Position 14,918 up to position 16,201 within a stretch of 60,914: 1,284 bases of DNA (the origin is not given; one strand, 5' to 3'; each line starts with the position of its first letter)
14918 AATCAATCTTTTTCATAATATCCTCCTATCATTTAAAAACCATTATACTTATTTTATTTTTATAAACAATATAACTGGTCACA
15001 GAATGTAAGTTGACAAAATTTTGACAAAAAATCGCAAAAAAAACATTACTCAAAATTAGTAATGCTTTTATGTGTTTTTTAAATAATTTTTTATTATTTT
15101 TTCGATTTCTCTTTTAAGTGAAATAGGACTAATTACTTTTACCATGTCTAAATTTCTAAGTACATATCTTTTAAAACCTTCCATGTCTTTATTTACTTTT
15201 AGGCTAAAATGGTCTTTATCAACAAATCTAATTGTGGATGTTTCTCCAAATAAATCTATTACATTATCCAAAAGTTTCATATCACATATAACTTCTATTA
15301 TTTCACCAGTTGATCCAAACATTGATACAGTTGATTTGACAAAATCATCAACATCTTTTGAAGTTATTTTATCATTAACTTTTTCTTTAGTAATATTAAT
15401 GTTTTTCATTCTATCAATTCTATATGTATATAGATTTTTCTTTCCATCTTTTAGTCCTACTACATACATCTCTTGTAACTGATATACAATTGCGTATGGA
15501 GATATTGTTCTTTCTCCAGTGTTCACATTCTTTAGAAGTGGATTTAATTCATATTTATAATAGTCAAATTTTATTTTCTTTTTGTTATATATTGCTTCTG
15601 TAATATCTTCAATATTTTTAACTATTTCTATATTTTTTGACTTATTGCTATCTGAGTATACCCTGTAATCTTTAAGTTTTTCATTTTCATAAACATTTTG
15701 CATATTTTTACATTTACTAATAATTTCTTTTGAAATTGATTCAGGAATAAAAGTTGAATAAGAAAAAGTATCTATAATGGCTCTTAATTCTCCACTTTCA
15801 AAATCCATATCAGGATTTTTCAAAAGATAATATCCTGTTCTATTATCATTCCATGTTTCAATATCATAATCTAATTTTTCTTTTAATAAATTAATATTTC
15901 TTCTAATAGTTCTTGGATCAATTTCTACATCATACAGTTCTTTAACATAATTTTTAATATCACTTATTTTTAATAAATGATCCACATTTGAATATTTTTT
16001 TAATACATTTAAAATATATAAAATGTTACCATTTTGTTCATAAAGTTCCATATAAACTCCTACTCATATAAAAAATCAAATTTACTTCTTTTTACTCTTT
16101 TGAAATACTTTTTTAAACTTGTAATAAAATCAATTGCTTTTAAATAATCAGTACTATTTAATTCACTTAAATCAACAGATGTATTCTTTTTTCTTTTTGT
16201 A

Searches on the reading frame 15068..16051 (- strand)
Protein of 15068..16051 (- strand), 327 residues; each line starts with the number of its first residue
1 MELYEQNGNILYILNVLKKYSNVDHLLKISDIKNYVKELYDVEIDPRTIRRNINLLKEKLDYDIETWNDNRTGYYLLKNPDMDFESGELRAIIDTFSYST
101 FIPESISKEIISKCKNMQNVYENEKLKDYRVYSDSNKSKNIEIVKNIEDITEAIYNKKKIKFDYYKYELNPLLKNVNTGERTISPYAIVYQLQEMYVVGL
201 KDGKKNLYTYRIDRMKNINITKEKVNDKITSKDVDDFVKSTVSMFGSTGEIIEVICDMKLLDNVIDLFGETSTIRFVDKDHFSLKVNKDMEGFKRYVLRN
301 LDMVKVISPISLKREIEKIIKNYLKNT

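Call 5: search_protein_families(library=pfam, proteins=[window:15068-16051:-], max_evalue=0.001)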
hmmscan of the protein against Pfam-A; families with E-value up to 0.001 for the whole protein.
window:15068-16051:- (327 aa): 1 family
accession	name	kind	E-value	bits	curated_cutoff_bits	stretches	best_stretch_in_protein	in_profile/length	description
PF13280.12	WYL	-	5.3e-12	46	21.8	1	146-218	2-68/70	WYL domain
